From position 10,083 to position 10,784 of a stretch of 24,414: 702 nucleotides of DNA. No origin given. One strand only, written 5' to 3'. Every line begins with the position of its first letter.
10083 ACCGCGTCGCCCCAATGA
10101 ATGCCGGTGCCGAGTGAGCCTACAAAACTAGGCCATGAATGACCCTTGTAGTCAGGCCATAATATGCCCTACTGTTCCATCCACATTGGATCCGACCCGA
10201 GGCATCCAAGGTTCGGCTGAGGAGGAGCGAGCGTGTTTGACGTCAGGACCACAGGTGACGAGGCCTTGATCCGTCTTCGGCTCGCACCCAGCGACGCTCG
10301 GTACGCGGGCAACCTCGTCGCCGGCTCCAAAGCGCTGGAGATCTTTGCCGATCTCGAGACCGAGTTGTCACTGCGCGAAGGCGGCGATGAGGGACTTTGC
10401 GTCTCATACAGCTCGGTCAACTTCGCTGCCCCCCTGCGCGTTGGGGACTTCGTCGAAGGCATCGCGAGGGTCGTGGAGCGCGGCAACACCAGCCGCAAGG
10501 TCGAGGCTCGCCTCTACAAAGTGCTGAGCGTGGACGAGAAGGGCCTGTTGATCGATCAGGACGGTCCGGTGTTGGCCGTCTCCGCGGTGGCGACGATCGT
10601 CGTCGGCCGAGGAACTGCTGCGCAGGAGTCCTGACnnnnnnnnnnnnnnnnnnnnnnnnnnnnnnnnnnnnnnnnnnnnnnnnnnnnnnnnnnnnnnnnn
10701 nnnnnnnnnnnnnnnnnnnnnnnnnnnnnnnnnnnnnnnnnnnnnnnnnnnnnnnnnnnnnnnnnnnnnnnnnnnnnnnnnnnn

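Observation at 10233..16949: B12-dependent acyl-CoA mutase operon led by a Kal-like aminoacyl-CoA ammonia-lyase: candidate 2-aminoisobutyrate (alpha,alpha-dialkyl amino acid) catabolic route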

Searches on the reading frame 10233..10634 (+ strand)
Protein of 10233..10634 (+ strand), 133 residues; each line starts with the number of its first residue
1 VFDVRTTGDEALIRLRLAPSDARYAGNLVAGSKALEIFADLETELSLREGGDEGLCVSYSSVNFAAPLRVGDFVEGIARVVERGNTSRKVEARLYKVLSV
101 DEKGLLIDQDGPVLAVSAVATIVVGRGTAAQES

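Call 3: search_protein_families(library=pfam, proteins=[window:10233-10634:+], max_evalue=0.01)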
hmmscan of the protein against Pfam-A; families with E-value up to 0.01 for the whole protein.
window:10233-10634:+ (133 aa): 1 family
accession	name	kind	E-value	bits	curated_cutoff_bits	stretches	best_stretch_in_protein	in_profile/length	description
PF03061.28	4HBT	-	6.2e-06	26.9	20.6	1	46-96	21-72/79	Thioesterase superfamily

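Call 4: search_protein_families(library=ncbifam, proteins=[window:10233-10634:+], max_evalue=0.01)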
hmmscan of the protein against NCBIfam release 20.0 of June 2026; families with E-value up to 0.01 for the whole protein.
window:10233-10634:+ (133 aa): 3 families
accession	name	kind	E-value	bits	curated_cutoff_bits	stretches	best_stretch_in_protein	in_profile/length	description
NF052388.1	Lys_ferment_KAL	equivalog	8.6e-30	103.6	160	1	10-124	2-119/120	3-aminobutyryl-CoA ammonia lyase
NF052389.1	Lys_KAL_CLE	exception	2.6e-22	79.1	725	1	11-106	5-101/440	bifunctional 3-aminobutyryl-CoA ammonia lyase/3-keto-5-aminohexanoate cleavage enzyme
NF007970.0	PRK10694.1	equivalog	0.0088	15.9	162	0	55-94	55-94/133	acyl-CoA thioester hydrolase YciA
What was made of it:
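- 10233..10634 (+): Kal/Acl-family hot-dog protein (133 aa). Predicted 3-aminobutyryl-CoA ammonia-lyase. Carries DARY (R23, nt 10299-10301) where Kal and Acl2 have DAHY. NCBIfam Lys_ferment_KAL E 8.6e-30, 103.6 bits, cutoff 160 (call 4).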

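Call 5: search_solved_structures(query=window:10233-10634:+, max_evalue=1, show_alignments=3)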
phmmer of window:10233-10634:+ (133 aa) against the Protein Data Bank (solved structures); distinct sequences matched with E-value up to 1: 19.
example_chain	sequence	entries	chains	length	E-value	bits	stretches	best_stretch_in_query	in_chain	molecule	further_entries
4mtu_A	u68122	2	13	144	1.9e-11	47.4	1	8-99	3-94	Beta-alanyl-CoA:ammonia lyase 2 | beta-Alanyl-CoA:Ammonia Lyase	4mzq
2gvh_A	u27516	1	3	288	4.7e-06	30.1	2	18-94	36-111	AGR_L_2016p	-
3d6l_A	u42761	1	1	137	1.2e-05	28.7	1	11-104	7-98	Putative hydrolase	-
5t02_A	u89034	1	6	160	0.00089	22.7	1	11-94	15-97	Acyl-CoA hydrolase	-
5szz_A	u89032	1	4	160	0.0053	20.2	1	11-94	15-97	Acyl-CoA hydrolase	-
5szv_A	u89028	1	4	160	0.0053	20.2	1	11-94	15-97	Acyl-CoA hydrolase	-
4ien_A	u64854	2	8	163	0.0055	20.2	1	11-94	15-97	Putative acyl-CoA hydrolase | Acyl-CoA hydrolase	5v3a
2eis_A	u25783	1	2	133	0.0063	20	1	19-114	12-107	Hypothetical protein TTHB207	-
5szy_A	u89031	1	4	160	0.0072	19.8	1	11-94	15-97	Acyl-CoA hydrolase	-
5szu_A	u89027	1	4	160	0.01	19.3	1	11-90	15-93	Acyl-CoA hydrolase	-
5egk_A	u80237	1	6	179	0.013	18.9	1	17-93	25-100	Acyl CoA Hydrolase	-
1vpm_A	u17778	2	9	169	0.014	18.9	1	15-96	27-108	acyl-CoA hydrolase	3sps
5hz4_A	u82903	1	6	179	0.041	17.4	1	18-93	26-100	Thioesterase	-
5egl_A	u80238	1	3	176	0.055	16.9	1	18-93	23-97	Acyl CoA Hydrolase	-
4ncp_A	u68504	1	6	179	0.056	16.9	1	18-93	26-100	Uncharacterized protein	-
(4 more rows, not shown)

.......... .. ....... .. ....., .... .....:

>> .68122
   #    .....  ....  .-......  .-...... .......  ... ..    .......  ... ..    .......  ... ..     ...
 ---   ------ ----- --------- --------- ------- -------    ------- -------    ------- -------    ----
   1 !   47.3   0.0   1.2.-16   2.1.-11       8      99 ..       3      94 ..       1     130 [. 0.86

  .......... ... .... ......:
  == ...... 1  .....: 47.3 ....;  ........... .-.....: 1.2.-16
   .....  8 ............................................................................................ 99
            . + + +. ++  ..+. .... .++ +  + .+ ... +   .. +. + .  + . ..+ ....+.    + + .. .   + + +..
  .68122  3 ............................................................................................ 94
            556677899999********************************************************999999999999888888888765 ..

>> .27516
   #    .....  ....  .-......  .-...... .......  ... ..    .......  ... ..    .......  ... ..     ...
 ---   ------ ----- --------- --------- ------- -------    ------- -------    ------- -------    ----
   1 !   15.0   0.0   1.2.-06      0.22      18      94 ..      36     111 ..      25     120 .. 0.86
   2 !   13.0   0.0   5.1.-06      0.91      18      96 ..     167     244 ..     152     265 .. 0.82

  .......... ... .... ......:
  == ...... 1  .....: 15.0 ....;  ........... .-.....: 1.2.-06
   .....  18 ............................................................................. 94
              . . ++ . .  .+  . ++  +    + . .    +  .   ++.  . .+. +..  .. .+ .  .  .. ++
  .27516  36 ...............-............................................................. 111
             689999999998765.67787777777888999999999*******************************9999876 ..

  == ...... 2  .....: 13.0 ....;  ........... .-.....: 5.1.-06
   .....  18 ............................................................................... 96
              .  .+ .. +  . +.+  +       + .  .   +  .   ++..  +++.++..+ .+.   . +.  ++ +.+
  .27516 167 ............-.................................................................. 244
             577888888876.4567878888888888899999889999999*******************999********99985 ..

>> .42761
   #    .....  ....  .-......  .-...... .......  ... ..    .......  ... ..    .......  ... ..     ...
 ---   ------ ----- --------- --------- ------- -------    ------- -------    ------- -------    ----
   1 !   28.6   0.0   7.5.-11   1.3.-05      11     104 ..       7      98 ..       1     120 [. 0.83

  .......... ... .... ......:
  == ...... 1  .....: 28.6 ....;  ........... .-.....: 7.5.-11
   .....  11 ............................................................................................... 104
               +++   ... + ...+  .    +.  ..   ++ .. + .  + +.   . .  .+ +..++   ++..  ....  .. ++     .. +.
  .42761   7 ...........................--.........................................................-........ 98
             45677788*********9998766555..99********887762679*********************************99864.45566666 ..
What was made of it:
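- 10233..10634 (+): Best PDB match is 4mtu beta-alanyl-CoA:ammonia lyase, 1.9e-11 (call 5).
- On Kal / Acl hot-dog aminoacyl-CoA ammonia-lyases: Top PDB match is Acl2 (call 5).
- The best solved relative is beta-alanyl-CoA:ammonia lyase (call 5). The closest solved relative of the hot-dog protein is beta-alanyl-CoA:ammonia lyase (call 5).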

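Call 14: search_dna_similar(query=window:10233-10634:+, collection=plasmids, mode=protein, max_rows=40, max_evalue=0.001)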
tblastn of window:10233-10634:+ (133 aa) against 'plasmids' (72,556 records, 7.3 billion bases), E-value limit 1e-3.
Records with a match: 10; places in all: 10; records where one place covers at least 80% of the query: 4.
Best place of each record, by identity: <60% 10.
By first word of the organism name: Streptomyces 4; Rhizobium 2; Rhodococcus 1; Acetoanaerobium 1; Fusobacterium 1; Paenarthrobacter 1.
By predicted mobility (MOB-suite, as given by PLSDB): non-mobilizable 4; mobilizable 3; conjugative 3.
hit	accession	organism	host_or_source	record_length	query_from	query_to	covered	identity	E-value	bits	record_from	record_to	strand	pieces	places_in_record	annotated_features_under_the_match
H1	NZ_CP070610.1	Rhodococcus koreensis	cell culture,rhizosphere of apple ...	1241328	20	124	79%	47.2%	9e-17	82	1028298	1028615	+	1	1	record has no annotation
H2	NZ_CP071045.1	Streptomyces sp. CA-256286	sediment,muddy soil from torrent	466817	11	124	86%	39.8%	5e-14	74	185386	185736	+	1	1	holo-ACP synthase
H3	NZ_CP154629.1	Acetoanaerobium noterae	cell culture,Sludge of a digestion ...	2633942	10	126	88%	37.5%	6e-16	80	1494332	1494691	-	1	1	none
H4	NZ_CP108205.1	Streptomyces sp. NBC_00111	-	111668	11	124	86%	38.5%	1e-12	70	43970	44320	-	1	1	holo-ACP synthase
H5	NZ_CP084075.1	Fusobacterium vincentii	-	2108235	5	93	67%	48.4%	5e-19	88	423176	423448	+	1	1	none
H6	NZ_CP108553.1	Streptomyces sp. NBC_01208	-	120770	11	98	66%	44.3%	3e-16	81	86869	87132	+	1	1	hotdog fold domain-containing protein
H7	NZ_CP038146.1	Streptomyces sp. S501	cell culture,sediment from seaside ...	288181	11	98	66%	44.3%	3e-16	81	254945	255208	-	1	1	hotdog fold domain-containing protein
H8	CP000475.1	Paenarthrobacter aurescens TC1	-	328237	23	133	83%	35.1%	4e-9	60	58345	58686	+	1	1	putative Acyl-CoA hydrolase | putative coenzyme A ligase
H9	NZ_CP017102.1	Rhizobium gallicum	Phaseolus vulgaris,Whole ...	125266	5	103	74%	34.3%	2e-10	64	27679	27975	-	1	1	alanine racemase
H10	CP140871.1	Rhizobium ruizarguesonis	Trifolium pratense,whole organism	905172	6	89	63%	35.7%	4e-11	66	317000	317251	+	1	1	hotdog fold domain-containing protein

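Call 15: get_annotated_region(hit=H8, flank=9000)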
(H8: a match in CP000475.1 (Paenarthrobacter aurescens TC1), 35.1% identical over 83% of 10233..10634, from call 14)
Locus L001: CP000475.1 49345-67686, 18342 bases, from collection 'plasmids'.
description: Paenarthrobacter aurescens TC1 plasmid pTC1, complete sequence
organism: Paenarthrobacter aurescens TC1 (NCBI taxid 290340)
taxonomy: Bacteria; Actinomycetota; Actinomycetes; Micrococcales; Micrococcaceae; Paenarthrobacter; Paenarthrobacter aurescens; Paenarthrobacter aurescens TC1
host: -; source: -; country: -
typing (MOB-suite, as given by PLSDB): conjugative; replicon rep_cluster_1783; relaxase MOBF,MOBF; mating-pair formation MPF_T
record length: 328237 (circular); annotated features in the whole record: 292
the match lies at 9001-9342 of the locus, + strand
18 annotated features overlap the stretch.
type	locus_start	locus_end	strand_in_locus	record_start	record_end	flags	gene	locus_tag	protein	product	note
CDS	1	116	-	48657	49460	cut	-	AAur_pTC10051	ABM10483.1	IS21 family element, transposase istB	-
CDS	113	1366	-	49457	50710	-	-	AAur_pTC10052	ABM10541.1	IS21 family element, transposase istA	-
CDS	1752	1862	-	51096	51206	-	-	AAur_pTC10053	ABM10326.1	hypothetical protein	-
CDS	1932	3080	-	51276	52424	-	-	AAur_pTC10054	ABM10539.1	epoxide hydrolase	-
CDS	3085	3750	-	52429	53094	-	-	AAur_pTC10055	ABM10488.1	putative cupin domain protein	-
CDS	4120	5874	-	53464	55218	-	-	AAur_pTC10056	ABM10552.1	putative Amino acid permease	-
CDS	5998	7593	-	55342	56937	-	-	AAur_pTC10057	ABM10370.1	putative Ferredoxin-NADP reductase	-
CDS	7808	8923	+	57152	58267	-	-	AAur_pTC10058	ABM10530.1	putative alcohol dehydrogenase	-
CDS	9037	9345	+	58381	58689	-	-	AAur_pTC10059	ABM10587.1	putative Acyl-CoA hydrolase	-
CDS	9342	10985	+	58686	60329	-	-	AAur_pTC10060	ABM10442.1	putative coenzyme A ligase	-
CDS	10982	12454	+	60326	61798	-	maoB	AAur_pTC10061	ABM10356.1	phenylacetaldehyde dehydrogenase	-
CDS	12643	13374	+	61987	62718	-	-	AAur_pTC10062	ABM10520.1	putative glutamine amidotransferase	-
CDS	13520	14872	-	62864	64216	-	-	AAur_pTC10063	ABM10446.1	Aldehyde dehydrogenase (NAD) family protein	-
CDS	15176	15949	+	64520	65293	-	-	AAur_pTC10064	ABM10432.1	oxidoreductase, short chain dehydrogenase/reductase family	-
CDS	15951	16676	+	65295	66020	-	-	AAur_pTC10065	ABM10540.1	putative glutamine amidotransferase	-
CDS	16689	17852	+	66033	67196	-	-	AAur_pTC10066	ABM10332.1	putative Cytochrome P450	-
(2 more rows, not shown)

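Call 16: get_annotated_region(hit=H1, flank=9000)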
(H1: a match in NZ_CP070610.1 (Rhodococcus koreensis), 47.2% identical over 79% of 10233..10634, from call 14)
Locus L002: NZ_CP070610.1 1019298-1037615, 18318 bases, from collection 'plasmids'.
description: Rhodococcus koreensis strain R85 plasmid unnamed1, complete sequence
organism: Rhodococcus koreensis (NCBI taxid 99653)
taxonomy: Bacteria; Actinomycetota; Actinomycetes; Mycobacteriales; Nocardiaceae; Rhodococcus; Rhodococcus koreensis
host: -; source: cell culture,rhizosphere of apple plantlets grown in replant diseased soil; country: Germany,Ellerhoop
typing (MOB-suite, as given by PLSDB): mobilizable; relaxase MOBP,MOBP
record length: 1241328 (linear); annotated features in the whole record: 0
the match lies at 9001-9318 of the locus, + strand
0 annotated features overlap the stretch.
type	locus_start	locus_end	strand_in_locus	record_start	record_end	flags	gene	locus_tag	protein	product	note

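Call 22: find_homologous_proteins(query=window:10233-10634:+, max_evalue=0.00001)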
Query window:10233-10634:+ (133 aa): 653 proteins with E <= 0.00001 among 712 candidates; the best 120 are listed.
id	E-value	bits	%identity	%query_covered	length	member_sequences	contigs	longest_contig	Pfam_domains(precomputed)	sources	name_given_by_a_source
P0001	2.7e-76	271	100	100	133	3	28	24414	PF03061.29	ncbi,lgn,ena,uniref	ncbi:hotdog domain-containing protein [Longivirga aurantiaca]|uniref:Hotdog domain-containing protei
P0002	1.1e-59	218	77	100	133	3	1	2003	-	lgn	-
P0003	9.6e-59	215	79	100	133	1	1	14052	PF03061.29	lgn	-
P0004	2.9e-57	210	76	98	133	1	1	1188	-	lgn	-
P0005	3.7e-57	210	79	100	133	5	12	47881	PF03061.29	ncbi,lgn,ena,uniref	ncbi:PaaI family thioesterase [Longivirga aurantiaca]|uniref:PaaI family thioesterase n=1 Tax=Longiv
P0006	7.0e-57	209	76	98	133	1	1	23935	PF03061.29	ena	-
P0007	1.4e-55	204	76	98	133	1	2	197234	-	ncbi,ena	-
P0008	4.6e-55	203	72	100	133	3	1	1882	PF03061.29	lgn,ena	-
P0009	1.6e-54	201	73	98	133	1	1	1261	PF03061.29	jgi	jgi:3-aminobutyryl-CoA ammonia-lyase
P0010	5.4e-54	199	75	100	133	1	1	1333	PF03061.29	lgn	-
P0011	1.2e-53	198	76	94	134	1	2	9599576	-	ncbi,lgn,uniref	ncbi:3-aminobutyryl-CoA ammonia lyase [Streptomyces boninensis]|uniref:hotdog fold domain-containing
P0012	2.1e-53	197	72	100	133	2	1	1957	PF03061.29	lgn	-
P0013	2.9e-53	197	74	100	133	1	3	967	PF03061.29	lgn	-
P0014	4.6e-53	196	77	93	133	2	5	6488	-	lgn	-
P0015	5.1e-53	196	77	93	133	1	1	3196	-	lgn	-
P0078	2.4e-45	171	70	89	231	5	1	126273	PF03061.29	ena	-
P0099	6.1e-44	167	67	93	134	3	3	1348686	PF03061.29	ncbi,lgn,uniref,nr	ncbi:3-aminobutyryl-CoA ammonia-lyase [Amycolatopsis sulphurea]|uniref:3-aminobutyryl-CoA ammonia-ly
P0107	1.3e-43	166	64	94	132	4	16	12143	-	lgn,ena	-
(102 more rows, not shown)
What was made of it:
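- A source names P0005 as a PaaI family thioesterase (call 22).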

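Call 23: find_encoding_contigs(protein=P0005, flank=10000, max_places=3)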
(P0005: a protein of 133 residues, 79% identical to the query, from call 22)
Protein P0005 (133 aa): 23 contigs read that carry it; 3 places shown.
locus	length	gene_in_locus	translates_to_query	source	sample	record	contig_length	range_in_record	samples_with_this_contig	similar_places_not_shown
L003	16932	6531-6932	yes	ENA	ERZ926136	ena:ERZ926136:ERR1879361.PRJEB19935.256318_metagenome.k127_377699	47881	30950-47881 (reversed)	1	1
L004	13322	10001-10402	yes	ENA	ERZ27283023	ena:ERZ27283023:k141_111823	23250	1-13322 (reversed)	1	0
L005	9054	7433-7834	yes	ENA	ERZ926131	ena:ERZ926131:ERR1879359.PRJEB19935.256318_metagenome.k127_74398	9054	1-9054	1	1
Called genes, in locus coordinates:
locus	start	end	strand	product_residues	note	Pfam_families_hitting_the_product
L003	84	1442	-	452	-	PF00171:Aldedh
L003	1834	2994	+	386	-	PF00067:p450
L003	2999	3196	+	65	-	PF13459:Fer4_15, PF13370:Fer4_13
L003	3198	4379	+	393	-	PF01266:DAO (weak), PF01494:FAD_binding_3 (faint), PF02254:TrkA_N (faint), PF05834:Lycopene_cycl (faint), PF07992:Pyr_redox_2, PF13241:NAD_binding_7 (faint), PF13450:NAD_binding_8 (faint), PF00070:Pyr_redox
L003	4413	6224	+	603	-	PF01590:GAF, PF13185:GAF_2, PF13492:GAF_3, PF13556:HTH_30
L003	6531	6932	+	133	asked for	PF03061:4HBT (weak)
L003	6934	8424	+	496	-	PF00501:AMP-binding, PF13193:AMP-binding_C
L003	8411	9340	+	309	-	PF03308:MeaB, PF02492:cobW (faint)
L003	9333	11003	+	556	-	PF01642:MM_CoA_mutase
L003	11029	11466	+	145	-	PF02310:B12-binding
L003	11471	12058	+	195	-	PF01923:Cob_adeno_trans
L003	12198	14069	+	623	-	PF01590:GAF, PF13185:GAF_2, PF13492:GAF_3 (faint), PF17853:GGDEF_2, PF02954:HTH_8 (weak), PF13556:HTH_30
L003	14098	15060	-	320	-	PF00392:GntR, PF27163:YmtS_Ross (weak)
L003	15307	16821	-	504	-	PF00324:AA_permease, PF13520:AA_permease_2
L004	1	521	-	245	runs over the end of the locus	PF07722:Peptidase_C26, PF00117:GATase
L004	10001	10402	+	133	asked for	PF03061:4HBT (weak)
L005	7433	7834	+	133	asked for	PF03061:4HBT (weak)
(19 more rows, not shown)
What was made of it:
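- P450-Fdx-FdR plus an amino-acid permease around the Longivirga paralogue (call 23).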

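Call 24: find_encoding_contigs(protein=P0007, flank=10000, max_places=2)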
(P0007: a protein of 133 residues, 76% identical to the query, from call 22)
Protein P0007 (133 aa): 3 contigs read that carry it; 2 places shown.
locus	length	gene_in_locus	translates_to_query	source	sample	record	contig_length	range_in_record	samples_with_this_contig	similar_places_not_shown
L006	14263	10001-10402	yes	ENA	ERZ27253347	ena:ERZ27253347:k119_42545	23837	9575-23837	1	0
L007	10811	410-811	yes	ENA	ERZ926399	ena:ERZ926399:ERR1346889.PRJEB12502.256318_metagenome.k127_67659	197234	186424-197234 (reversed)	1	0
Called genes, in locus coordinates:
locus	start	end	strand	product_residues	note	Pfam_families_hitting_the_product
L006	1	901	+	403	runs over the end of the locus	PF04542:Sigma70_r2, PF08281:Sigma70_r4_2, PF20239:DUF6596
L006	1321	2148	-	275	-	PF08282:Hydrolase_3 (faint), PF03332:PMM (faint)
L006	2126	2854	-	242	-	PF01903:CbiX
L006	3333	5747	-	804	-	PF13520:AA_permease_2, PF01336:tRNA_anti-codon (weak)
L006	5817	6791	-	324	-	PF06089:Asparaginase_II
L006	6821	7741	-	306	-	PF02153:PDH_N, PF03807:F420_oxidored (faint)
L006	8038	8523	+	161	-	PF27101:Rv3753c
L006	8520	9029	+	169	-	PF27101:Rv3753c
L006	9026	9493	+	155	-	PF00383:dCMP_cyt_deam_1, PF14437:MafB19-deam, PF14439:Bd3614-deam (weak)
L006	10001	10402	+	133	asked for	-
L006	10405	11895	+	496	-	PF00501:AMP-binding, PF13193:AMP-binding_C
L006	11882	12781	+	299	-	PF03308:MeaB, PF02492:cobW (weak)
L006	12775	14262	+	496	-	?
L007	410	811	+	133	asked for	-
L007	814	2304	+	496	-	PF00501:AMP-binding, PF13193:AMP-binding_C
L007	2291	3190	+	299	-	PF03308:MeaB, PF02492:cobW (weak)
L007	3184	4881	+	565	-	PF01642:MM_CoA_mutase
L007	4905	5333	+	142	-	PF02310:B12-binding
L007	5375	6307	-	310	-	PF00392:GntR, PF27163:YmtS_Ross (weak)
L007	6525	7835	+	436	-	PF00202:Aminotran_3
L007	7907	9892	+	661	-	PF07676:PD40 (faint), PF26549:Tricorn_N (faint), PF20434:BD-FAE (faint), PF00326:Peptidase_S9, PF01738:DLH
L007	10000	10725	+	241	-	PF01923:Cob_adeno_trans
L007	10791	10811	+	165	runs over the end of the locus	PF01475:FUR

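Call 25: find_encoding_contigs(protein=P0011, flank=10000, max_places=2)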
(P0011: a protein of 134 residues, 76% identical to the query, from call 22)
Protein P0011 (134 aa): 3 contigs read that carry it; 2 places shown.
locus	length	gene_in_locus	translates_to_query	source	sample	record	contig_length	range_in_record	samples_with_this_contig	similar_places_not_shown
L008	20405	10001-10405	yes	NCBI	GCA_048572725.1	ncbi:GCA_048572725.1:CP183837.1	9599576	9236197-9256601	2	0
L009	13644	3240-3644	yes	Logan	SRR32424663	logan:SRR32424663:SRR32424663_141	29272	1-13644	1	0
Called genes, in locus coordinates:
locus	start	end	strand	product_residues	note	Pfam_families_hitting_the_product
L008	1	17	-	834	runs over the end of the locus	PF12704:MacB_PCD, PF02687:FtsX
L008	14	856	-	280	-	PF00005:ABC_tran, PF13304:AAA_21 (faint)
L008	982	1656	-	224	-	PF00072:Response_reg, PF08281:Sigma70_r4_2 (weak), PF00196:GerE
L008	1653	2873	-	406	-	PF07730:HisKA_3, PF02518:HATPase_c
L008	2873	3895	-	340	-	PF00487:FA_desaturase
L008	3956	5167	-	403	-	PF01757:Acyl_transf_3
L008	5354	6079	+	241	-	PF03737:RraA-like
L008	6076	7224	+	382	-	PF00155:Aminotran_1_2, PF00266:Aminotran_5 (weak)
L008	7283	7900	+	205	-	PF00440:TetR_N (weak)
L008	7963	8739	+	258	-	PF00561:Abhydrolase_1, PF00975:Thioesterase (faint), PF12146:Hydrolase_4, PF12697:Abhydrolase_6, PF03096:Ndr (weak)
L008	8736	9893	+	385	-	PF12006:DUF3500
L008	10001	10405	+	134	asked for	-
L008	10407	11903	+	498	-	PF00501:AMP-binding, PF13193:AMP-binding_C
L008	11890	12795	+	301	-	PF03308:MeaB, PF02492:cobW (weak)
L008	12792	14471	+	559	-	PF01642:MM_CoA_mutase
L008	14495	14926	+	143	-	PF02310:B12-binding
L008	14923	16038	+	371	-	PF03576:Peptidase_S58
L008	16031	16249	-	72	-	-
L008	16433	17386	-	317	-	PF00392:GntR, PF27163:YmtS_Ross (weak)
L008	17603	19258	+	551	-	PF00496:SBP_bac_5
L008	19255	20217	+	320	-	PF19300:BPD_transp_1_N, PF00528:BPD_transp_1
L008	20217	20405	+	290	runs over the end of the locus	PF12911:OppC_N (weak), PF00528:BPD_transp_1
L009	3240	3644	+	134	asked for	-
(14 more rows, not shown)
